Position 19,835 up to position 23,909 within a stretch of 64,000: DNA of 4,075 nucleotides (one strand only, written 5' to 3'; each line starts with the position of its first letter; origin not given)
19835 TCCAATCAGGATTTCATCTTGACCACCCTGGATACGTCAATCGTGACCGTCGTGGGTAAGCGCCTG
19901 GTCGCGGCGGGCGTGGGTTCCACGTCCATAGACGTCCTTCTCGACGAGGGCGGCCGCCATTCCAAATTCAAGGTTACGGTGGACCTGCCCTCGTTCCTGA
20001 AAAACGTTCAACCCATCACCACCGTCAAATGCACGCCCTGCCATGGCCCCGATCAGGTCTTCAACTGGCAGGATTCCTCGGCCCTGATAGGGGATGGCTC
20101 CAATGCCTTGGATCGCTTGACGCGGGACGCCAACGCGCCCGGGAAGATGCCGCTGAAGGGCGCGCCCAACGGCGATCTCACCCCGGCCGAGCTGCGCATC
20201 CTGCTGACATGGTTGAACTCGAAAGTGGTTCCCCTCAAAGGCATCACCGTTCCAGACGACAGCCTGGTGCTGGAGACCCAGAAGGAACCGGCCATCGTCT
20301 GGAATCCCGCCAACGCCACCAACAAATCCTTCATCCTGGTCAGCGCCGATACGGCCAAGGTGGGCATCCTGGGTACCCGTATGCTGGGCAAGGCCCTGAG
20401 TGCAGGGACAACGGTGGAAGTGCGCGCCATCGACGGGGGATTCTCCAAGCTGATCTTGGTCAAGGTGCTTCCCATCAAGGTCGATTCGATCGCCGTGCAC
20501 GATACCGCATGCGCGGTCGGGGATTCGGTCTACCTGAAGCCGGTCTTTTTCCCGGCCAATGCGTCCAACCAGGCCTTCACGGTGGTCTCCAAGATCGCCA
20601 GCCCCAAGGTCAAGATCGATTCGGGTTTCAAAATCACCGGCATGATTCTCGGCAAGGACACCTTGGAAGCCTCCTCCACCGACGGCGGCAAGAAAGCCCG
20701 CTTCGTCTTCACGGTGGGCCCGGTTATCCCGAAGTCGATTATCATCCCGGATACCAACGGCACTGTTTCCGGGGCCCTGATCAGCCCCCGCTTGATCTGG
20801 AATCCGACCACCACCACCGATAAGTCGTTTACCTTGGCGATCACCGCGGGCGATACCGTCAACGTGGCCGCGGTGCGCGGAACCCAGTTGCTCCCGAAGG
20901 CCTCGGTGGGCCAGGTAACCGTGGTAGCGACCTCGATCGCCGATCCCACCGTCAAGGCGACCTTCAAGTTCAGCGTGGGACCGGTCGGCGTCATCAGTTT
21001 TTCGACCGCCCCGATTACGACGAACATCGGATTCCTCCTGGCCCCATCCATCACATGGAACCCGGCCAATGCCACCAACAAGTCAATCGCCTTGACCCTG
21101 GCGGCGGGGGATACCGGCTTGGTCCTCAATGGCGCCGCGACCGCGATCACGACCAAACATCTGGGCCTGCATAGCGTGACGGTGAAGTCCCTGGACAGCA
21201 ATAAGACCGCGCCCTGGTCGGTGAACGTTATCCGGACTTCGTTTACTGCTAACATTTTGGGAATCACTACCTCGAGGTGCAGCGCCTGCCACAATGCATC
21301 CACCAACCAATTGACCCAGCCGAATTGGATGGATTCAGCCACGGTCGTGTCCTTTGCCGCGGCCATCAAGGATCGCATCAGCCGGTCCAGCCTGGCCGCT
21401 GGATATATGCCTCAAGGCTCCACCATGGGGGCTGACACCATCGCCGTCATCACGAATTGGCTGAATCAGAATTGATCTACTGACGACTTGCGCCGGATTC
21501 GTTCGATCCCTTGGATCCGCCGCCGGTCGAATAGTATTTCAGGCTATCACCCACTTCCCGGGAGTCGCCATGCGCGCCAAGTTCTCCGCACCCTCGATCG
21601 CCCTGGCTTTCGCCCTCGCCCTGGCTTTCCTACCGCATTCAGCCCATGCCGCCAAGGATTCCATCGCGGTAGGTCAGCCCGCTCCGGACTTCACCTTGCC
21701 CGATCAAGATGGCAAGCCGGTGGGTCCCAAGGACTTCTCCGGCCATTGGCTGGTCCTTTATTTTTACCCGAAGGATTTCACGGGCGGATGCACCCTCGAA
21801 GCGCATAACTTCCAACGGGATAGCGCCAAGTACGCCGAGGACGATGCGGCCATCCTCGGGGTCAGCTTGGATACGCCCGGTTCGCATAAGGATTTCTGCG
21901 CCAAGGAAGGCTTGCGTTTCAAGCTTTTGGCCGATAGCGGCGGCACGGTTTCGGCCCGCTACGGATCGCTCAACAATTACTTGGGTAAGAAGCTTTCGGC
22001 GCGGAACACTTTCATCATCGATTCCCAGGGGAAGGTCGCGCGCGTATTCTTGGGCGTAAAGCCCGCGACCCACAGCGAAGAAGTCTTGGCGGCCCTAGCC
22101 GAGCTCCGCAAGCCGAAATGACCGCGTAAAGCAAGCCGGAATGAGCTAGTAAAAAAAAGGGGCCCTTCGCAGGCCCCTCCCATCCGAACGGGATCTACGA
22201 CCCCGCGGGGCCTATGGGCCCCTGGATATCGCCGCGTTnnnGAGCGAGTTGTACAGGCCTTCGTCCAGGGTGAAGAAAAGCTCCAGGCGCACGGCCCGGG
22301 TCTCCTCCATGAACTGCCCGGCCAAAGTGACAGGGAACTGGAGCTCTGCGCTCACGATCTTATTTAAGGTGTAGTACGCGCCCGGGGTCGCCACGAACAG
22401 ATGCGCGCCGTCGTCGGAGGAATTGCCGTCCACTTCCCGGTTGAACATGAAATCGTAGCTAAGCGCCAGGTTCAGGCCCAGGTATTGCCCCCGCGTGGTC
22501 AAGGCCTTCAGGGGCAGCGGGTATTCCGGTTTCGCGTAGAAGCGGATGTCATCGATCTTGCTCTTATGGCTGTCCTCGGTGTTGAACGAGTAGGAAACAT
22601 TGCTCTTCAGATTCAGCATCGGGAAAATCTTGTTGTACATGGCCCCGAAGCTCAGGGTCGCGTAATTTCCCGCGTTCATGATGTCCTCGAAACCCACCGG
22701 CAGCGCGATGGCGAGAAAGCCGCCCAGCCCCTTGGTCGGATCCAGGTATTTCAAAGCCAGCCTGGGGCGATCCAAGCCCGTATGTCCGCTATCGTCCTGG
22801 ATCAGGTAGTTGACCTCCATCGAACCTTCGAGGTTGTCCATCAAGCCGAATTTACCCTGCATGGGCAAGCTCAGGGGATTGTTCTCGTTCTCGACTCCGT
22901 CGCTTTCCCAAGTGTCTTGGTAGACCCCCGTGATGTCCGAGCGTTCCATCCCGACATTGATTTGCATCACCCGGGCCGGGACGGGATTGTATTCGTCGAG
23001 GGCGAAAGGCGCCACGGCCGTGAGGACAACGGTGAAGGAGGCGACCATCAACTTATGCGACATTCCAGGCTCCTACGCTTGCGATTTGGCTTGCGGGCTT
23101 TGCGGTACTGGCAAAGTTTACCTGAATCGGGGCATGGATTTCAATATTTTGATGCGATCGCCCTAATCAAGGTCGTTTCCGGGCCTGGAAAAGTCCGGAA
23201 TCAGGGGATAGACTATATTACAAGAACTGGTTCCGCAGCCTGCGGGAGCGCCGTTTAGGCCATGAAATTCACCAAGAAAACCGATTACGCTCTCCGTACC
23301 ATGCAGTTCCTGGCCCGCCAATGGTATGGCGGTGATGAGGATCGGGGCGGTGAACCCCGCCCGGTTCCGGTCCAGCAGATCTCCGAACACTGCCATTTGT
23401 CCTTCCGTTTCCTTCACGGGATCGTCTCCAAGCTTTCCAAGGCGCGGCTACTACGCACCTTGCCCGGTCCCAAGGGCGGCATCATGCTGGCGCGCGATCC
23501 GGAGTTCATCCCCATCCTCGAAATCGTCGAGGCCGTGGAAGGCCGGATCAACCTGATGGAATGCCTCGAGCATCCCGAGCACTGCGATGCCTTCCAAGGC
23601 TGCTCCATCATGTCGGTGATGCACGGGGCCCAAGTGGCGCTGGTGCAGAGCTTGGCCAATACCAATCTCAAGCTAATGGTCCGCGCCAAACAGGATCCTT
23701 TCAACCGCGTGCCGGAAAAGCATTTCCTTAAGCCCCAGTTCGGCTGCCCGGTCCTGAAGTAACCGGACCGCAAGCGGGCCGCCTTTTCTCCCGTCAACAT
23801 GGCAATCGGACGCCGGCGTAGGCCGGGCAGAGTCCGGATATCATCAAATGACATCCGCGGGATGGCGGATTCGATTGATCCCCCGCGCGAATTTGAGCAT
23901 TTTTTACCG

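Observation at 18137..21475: Surface protein threading three CxxCH...MP mono-haem-like modules through a stalk of nine Big_2 Ig domains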

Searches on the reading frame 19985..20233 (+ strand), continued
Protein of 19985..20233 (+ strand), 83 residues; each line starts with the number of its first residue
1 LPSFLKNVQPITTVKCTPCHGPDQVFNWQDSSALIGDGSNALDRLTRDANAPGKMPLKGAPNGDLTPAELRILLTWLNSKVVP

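Call 30: search_protein_families(library=pfam, proteins=[P0130, P0131, P0132, P0134, P0143, P0151, P0163, P0138, P0164, P0207], max_evalue=0.01)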
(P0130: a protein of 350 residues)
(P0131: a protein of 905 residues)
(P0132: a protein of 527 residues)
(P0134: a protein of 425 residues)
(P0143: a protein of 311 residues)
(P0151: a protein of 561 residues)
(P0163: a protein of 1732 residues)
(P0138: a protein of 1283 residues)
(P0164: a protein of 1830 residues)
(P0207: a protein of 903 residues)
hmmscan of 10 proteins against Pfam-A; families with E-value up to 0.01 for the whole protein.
P0130 (350 aa): 15 families
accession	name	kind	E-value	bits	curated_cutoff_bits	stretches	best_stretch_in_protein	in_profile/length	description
PF13442.11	Cytochrome_CBB3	-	9.9e-26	90.3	27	3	122-187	4-68/68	Cytochrome C oxidase, cbb3-type, subunit III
PF22297.1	PccH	-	3.3e-16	60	24.4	1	277-313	2-38/133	PccH Cytochrome c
PF00034.26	Cytochrom_C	-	1.7e-12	48.9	21.3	0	123-174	3-55/90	Cytochrome c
PF00684.25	DnaJ_CXXCXGXG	-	9.6e-10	39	32.7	0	50-64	40-54/65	DnaJ central domain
PF14495.11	Cytochrom_C550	-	2.3e-09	37.5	27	0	45-64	28-47/136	Cytochrome c-550 domain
PF14376.11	Haem_bd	-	1.3e-08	35.4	27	0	44-65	32-53/133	Haem-binding domain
PF14522.11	Cytochrome_C7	-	1.1e-07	32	24.8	0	207-220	41-54/67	Cytochrome c7 and related cytochrome c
PF15777.11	Anti-TRAP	-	2.4e-07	31.1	32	0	205-223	8-26/59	Tryptophan RNA-binding attenuator protein inhibitory protein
PF11845.13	Tll0287-like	-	2.5e-07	31.6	24.1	0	200-224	95-119/144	Tll0287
PF22113.1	Mtrc-MtrF_II-IV_dom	-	3.2e-07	30.5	30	0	203-298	77-168/176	Outer membrane cytochrome MtrC/MtrF-like, domains II/IV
PF03392.18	OS-D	-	2.5e-05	24.7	25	0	198-229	40-71/93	Insect pheromone-binding family, A10/OS-D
PF14537.11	Cytochrom_c3_2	-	3.6e-05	24.6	25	0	127-139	24-36/79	Cytochrome c3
PF17915.7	zf_Rg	-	0.00044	20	25.5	0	124-138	2-16/49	Reverse gyrase zinc finger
PF09086.16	DUF1924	-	0.00057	20.6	22.5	0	207-221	26-40/96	Domain of unknown function (DUF1924)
PF09699.15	Paired_CXXCH_1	-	0.005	16.9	20.6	0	204-216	3-15/41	Doubled CXXCH motif (Paired_CXXCH_1)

P0131 (905 aa): 13 families
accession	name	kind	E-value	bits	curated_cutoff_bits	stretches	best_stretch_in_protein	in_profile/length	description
PF07635.16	PSCyt1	-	8.6e-77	254.1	22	6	235-295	1-59/59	Planctomycete cytochrome C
PF13442.11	Cytochrome_CBB3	-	1.9e-31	108.7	27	3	230-311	9-68/68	Cytochrome C oxidase, cbb3-type, subunit III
PF22297.1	PccH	-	2.1e-21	76.8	24.4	0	805-843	3-42/133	PccH Cytochrome c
PF00034.26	Cytochrom_C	-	1.5e-17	65.2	21.3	0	711-794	5-88/90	Cytochrome c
PF11845.13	Tll0287-like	-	2.9e-13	50.9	24.1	0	554-616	68-116/144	Tll0287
PF14376.11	Haem_bd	-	1.3e-10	41.8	27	0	700-728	24-52/133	Haem-binding domain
PF09990.14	DUF2231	-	1.9e-10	41.4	26.4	1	64-188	4-130/139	Predicted membrane protein (DUF2231)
PF22113.1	Mtrc-MtrF_II-IV_dom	-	4.6e-08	33.2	30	0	708-728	149-169/176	Outer membrane cytochrome MtrC/MtrF-like, domains II/IV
PF14522.11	Cytochrome_C7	-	2.6e-07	30.8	24.8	0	601-613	13-25/67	Cytochrome c7 and related cytochrome c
PF14537.11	Cytochrom_c3_2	-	3.1e-07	31.2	25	0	598-615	23-40/79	Cytochrome c3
PF09699.15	Paired_CXXCH_1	-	7.1e-06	26.1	20.6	0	810-826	3-19/41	Doubled CXXCH motif (Paired_CXXCH_1)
PF06934.16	CTI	-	6.2e-05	22.2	25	0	548-578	86-116/692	Fatty acid cis/trans isomerase (CTI)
PF22678.1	Cytochrom_c_NrfB-like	-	0.00013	22.8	27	0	813-825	33-45/89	Cytochrome c-type protein NrfB-like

P0132 (527 aa): 10 families
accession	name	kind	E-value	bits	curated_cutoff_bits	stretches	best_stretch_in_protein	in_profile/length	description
PF13442.11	Cytochrome_CBB3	-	1.6e-13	51.2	27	1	356-418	6-68/68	Cytochrome C oxidase, cbb3-type, subunit III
PF22297.1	PccH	-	2.5e-13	50.7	24.4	0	448-476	2-30/133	PccH Cytochrome c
PF14376.11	Haem_bd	-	2e-07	31.5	27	0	53-84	17-49/133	Haem-binding domain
PF22113.1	Mtrc-MtrF_II-IV_dom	-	4.1e-06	26.9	30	0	358-376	153-171/176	Outer membrane cytochrome MtrC/MtrF-like, domains II/IV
PF13435.11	Cytochrome_C554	-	7.9e-05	24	20.8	0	363-390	1-30/84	Cytochrome c554 and c-prime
PF06934.16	CTI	-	0.00022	20.4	25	0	400-428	89-117/692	Fatty acid cis/trans isomerase (CTI)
PF02167.20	Cytochrom_C1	-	0.00033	20.8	22.8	0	359-388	21-50/219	Cytochrome C1 family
PF14495.11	Cytochrom_C550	-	0.00044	20.4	27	0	355-372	28-45/136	Cytochrome c-550 domain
PF14522.11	Cytochrome_C7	-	0.00086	19.5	24.8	0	362-371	14-23/67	Cytochrome c7 and related cytochrome c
PF09699.15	Paired_CXXCH_1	-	0.0077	16.3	20.6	0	358-370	3-15/41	Doubled CXXCH motif (Paired_CXXCH_1)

P0134 (425 aa): 12 families
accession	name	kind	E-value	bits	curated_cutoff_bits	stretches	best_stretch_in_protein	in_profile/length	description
PF13442.11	Cytochrome_CBB3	-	5e-24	84.8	27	2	43-114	4-68/68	Cytochrome C oxidase, cbb3-type, subunit III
PF00034.26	Cytochrom_C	-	9.5e-14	52.9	21.3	1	151-223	3-87/90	Cytochrome c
PF06934.16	CTI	-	4.4e-09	35.9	25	0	197-229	83-113/692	Fatty acid cis/trans isomerase (CTI)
PF14522.11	Cytochrome_C7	-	2e-06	28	24.8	0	352-366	13-55/67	Cytochrome c7 and related cytochrome c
PF09699.15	Paired_CXXCH_1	-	2.1e-06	27.8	20.6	0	355-371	9-25/41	Doubled CXXCH motif (Paired_CXXCH_1)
PF22297.1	PccH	-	3.1e-06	27.8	24.4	0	249-288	2-38/133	PccH Cytochrome c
PF22113.1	Mtrc-MtrF_II-IV_dom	-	3.7e-06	27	30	0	352-370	120-138/176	Outer membrane cytochrome MtrC/MtrF-like, domains II/IV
PF14376.11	Haem_bd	-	1e-05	25.9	27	0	29-60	18-49/133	Haem-binding domain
PF14495.11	Cytochrom_C550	-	0.00024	21.2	27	0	349-388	31-71/136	Cytochrome c-550 domain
PF02085.21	Cytochrom_CIII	-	0.0003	21.5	22.9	0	339-372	20-51/101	Class III cytochrome C family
PF14537.11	Cytochrom_c3_2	-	0.0031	18.4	25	0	351-372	25-46/79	Cytochrome c3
PF09098.15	Dehyd-heme_bind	-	0.0071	16.4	25.2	0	256-361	5-106/167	Quinohemoprotein amine dehydrogenase A, alpha subunit, haem binding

P0143 (311 aa): 10 families
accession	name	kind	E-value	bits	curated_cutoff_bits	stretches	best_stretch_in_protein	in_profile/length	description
PF13442.11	Cytochrome_CBB3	-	2.3e-14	53.9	27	2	56-115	9-68/68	Cytochrome C oxidase, cbb3-type, subunit III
PF22297.1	PccH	-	2.3e-12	47.6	24.4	1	238-266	1-30/133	PccH Cytochrome c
PF06934.16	CTI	-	3.8e-07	29.5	25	0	93-139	84-131/692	Fatty acid cis/trans isomerase (CTI)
PF00034.26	Cytochrom_C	-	3.7e-06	28.6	21.3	0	162-191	5-36/90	Cytochrome c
PF08503.15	DapH_N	-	4e-05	24.2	27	0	222-284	9-73/86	Tetrahydrodipicolinate succinyltransferase N-terminal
PF11845.13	Tll0287-like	-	0.00052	20.9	24.1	0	161-177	94-112/144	Tll0287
PF22113.1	Mtrc-MtrF_II-IV_dom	-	0.00057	19.9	30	0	156-190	71-105/176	Outer membrane cytochrome MtrC/MtrF-like, domains II/IV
PF14537.11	Cytochrom_c3_2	-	0.0027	18.6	25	0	162-181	22-41/79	Cytochrome c3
PF07635.16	PSCyt1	-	0.0041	18.1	22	0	169-180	1-12/59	Planctomycete cytochrome C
PF00684.25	DnaJ_CXXCXGXG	-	0.0075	16.9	32.7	0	60-69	17-26/65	DnaJ central domain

P0151 (561 aa): 16 families
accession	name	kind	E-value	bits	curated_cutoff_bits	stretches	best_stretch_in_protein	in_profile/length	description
PF07635.16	PSCyt1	-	5.5e-47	158.7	22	3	279-335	1-56/59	Planctomycete cytochrome C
PF13442.11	Cytochrome_CBB3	-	6.7e-18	65.2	27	3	30-114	4-68/68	Cytochrome C oxidase, cbb3-type, subunit III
PF00034.26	Cytochrom_C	-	2.2e-15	58.2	21.3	2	149-234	3-88/90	Cytochrome c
PF22297.1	PccH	-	2.4e-10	41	24.4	0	146-168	2-24/133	PccH Cytochrome c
PF12799.13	LRR_4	-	9.2e-10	38.9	27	2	484-521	2-38/44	Leucine Rich repeats (2 copies)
PF11845.13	Tll0287-like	-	4.1e-09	37.5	24.1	0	144-171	91-117/144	Tll0287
PF14376.11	Haem_bd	-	7.7e-08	32.8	27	0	129-166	13-50/133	Haem-binding domain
PF09699.15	Paired_CXXCH_1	-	3.8e-06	26.9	20.6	0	34-56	3-25/41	Doubled CXXCH motif (Paired_CXXCH_1)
PF13855.12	LRR_8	-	2.2e-05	24.6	27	1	459-514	1-56/61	Leucine rich repeat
PF22113.1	Mtrc-MtrF_II-IV_dom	-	0.00037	20.5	30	0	30-50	149-169/176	Outer membrane cytochrome MtrC/MtrF-like, domains II/IV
PF14522.11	Cytochrome_C7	-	0.00045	20.4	24.8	0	155-168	41-54/67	Cytochrome c7 and related cytochrome c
PF06934.16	CTI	-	0.0012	17.9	25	0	95-129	88-122/692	Fatty acid cis/trans isomerase (CTI)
PF23598.1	LRR_14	-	0.0028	16.9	40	1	454-519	88-151/353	Leucine-rich repeat region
PF02085.21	Cytochrom_CIII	-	0.0033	18.2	22.9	0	130-170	9-45/101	Class III cytochrome C family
PF13516.12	LRR_6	-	0.0037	17.7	23.4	0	459-478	3-22/24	Leucine Rich repeat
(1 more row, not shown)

P0163 (1732 aa): 12 families
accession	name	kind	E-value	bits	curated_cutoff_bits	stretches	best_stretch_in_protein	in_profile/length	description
PF07587.16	PSD1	-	2.3e-90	302.7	28.5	1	1418-1677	1-243/244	Protein of unknown function (DUF1553)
PF07583.16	PSCyt2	-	1.3e-85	287.1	29.8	1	856-1062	1-208/209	Protein of unknown function (DUF1549)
PF07635.16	PSCyt1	-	4.1e-53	178.3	22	4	747-806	1-58/59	Planctomycete cytochrome C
PF00034.26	Cytochrom_C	-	4.9e-17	63.5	21.3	0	741-825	6-87/90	Cytochrome c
PF13442.11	Cytochrome_CBB3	-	2.4e-15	57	27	1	740-824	7-68/68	Cytochrome C oxidase, cbb3-type, subunit III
PF22297.1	PccH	-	2.1e-10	41.3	24.4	0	40-61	2-23/133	PccH Cytochrome c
PF12799.13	LRR_4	-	9.1e-08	32.6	27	1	383-419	2-37/44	Leucine Rich repeats (2 copies)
PF11845.13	Tll0287-like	-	6.4e-07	30.3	24.1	0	147-173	88-116/144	Tll0287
PF23598.1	LRR_14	-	4.5e-06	26.1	40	1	339-418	75-151/353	Leucine-rich repeat region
PF13855.12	LRR_8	-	2.1e-05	24.6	27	1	359-414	2-57/61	Leucine rich repeat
PF13516.12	LRR_6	-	0.0002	21.6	23.4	0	358-379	3-24/24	Leucine Rich repeat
PF14376.11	Haem_bd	-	0.00059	20.3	27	0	724-754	19-49/133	Haem-binding domain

P0138 (1283 aa): 10 families
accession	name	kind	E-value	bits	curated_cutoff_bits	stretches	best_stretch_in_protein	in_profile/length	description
PF13442.11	Cytochrome_CBB3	-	4.7e-23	81.7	27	1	908-979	9-68/68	Cytochrome C oxidase, cbb3-type, subunit III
PF10342.15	Kre9_KNH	-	4.9e-19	69.3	24.6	1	1107-1194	1-94/94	Kre9/KNH-like N-terminal Ig-like domain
PF17957.7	Big_7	-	4.4e-11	43.7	24.1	1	1101-1169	1-65/70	Bacterial Ig domain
PF22297.1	PccH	-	8.8e-11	42.5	24.4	0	606-626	1-21/133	PccH Cytochrome c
PF11845.13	Tll0287-like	-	2.1e-09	38.4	24.1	0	21-44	101-124/144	Tll0287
PF00041.27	fn3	-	2.4e-07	31.3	25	1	515-596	10-82/84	Fibronectin type III domain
PF14522.11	Cytochrome_C7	-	0.0001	22.5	24.8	0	911-924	14-27/67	Cytochrome c7 and related cytochrome c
PF24384.1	Ig_TMM62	-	0.0021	18.1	27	0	268-304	86-124/128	TMEM62 Ig-like domain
PF14537.11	Cytochrom_c3_2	-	0.0023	18.8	25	0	910-920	26-36/79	Cytochrome c3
PF00034.26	Cytochrom_C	-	0.0024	19.6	21.3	0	908-979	7-86/90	Cytochrome c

P0164 (1830 aa): 10 families
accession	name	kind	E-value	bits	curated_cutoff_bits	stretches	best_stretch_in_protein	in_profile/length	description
PF07635.16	PSCyt1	-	4.2e-45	152.6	22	5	247-305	1-57/59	Planctomycete cytochrome C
PF00034.26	Cytochrom_C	-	1.6e-15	58.6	21.3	0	457-538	8-88/90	Cytochrome c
PF22297.1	PccH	-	2.9e-15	57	24.4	0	1516-1544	2-30/133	PccH Cytochrome c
PF13442.11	Cytochrome_CBB3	-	2e-12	47.7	27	0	237-257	4-25/68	Cytochrome C oxidase, cbb3-type, subunit III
PF06934.16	CTI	-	1.6e-11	44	25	0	1159-1185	88-114/692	Fatty acid cis/trans isomerase (CTI)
PF00041.27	fn3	-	5.9e-10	39.7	25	0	141-214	10-74/84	Fibronectin type III domain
PF09294.16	Interfer-bind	-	8.7e-06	26.4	21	0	1048-1083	68-103/104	Interferon-alpha/beta receptor, fibronectin type III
PF19077.6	Big_13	-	0.00012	23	27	0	609-645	56-92/102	Bacterial Ig-like domain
PF16794.11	fn3_4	-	0.0011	19.3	27.1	0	141-213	13-93/103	Fibronectin-III type domain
PF24534.1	HMA_PCA1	-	0.0065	16.6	24.5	0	1617-1646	17-46/68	PCA1 HMA heavy metal-associated domain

P0207 (903 aa): 8 families
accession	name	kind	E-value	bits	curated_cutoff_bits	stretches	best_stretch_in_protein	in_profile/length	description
PF13442.11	Cytochrome_CBB3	-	3.6e-18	66.1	27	1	733-800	9-68/68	Cytochrome C oxidase, cbb3-type, subunit III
PF00034.26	Cytochrom_C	-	1.4e-11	46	21.3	0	735-800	9-86/90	Cytochrome c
PF22297.1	PccH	-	9e-11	42.4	24.4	0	39-76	1-38/133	PccH Cytochrome c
PF14376.11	Haem_bd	-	0.00022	21.6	27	0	839-862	30-53/133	Haem-binding domain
PF09699.15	Paired_CXXCH_1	-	0.00039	20.5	20.6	0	732-746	3-17/41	Doubled CXXCH motif (Paired_CXXCH_1)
PF14522.11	Cytochrome_C7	-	0.00065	19.9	24.8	0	395-405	41-51/67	Cytochrome c7 and related cytochrome c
PF11845.13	Tll0287-like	-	0.0032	18.3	24.1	0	841-864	92-117/144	Tll0287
PF22113.1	Mtrc-MtrF_II-IV_dom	-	0.0048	16.9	30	0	840-859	112-131/176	Outer membrane cytochrome MtrC/MtrF-like, domains II/IV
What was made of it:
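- On PSCyt1 (PF07635): The comparison proteins score PF07635 at E 1e-45 to 1e-77 (call 30).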

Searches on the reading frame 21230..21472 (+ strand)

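Call 6: search_protein_families(library=pfam, proteins=[window:21230-21472:+], max_evalue=10)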
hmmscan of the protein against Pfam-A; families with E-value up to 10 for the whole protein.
seq(81 aa): 1 family
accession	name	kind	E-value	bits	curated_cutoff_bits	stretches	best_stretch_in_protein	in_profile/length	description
PF13442.11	Cytochrome_CBB3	-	0.017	15.9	27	1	14-78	11-68/68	Cytochrome C oxidase, cbb3-type, subunit III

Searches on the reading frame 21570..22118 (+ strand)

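Call 45: search_protein_families(library=pfam, proteins=[window:21570-22118:+], max_evalue=0.001)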
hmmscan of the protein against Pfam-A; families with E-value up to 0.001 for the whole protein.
window:21570-22118:+ (183 aa): 3 families
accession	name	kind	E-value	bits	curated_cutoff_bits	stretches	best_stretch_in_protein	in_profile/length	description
PF00578.27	AhpC-TSA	-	1.5e-37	128.7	26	1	34-158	1-123/124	AhpC/TSA family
PF08534.16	Redoxin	-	6.1e-25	88.2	26.6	1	34-170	2-141/148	Redoxin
PF02630.20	SCO1-SenC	-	0.00068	20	22.8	0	39-74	2-37/134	SCO1/SenC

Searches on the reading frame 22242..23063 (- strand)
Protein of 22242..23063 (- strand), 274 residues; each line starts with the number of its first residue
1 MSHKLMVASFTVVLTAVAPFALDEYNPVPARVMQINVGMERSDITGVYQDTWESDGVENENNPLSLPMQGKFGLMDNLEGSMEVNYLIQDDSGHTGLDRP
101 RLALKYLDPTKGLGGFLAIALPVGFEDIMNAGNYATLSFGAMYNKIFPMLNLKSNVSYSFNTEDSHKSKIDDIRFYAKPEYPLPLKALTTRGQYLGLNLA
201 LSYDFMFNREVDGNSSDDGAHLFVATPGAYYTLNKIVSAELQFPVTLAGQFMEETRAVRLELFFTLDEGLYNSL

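Call 45: search_protein_families(library=pfam, proteins=[window:22242-23063:-], max_evalue=0.001)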
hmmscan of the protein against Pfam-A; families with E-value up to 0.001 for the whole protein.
window:22242-23063:- (274 aa): 1 family
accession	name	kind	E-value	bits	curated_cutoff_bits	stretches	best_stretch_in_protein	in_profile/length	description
PF13557.12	Phenol_MetA_deg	-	7.6e-05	23.3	22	1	46-205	23-168/242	Putative MetA-pathway of phenol degradation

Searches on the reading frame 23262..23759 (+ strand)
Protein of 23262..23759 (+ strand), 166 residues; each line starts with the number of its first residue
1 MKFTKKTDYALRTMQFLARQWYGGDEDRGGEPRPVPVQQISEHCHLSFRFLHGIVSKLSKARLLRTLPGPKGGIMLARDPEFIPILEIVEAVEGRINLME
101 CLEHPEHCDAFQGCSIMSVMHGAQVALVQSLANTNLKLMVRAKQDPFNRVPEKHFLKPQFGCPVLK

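Call 45: search_protein_families(library=pfam, proteins=[window:23262-23759:+], max_evalue=0.001)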
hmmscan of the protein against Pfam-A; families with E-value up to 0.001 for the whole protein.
window:23262-23759:+ (166 aa): 1 family
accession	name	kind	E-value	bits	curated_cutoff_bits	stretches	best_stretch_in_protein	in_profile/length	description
PF02082.26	Rrf2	-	1.9e-26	93.2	30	1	4-141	2-131/132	Iron-dependent Transcriptional regulator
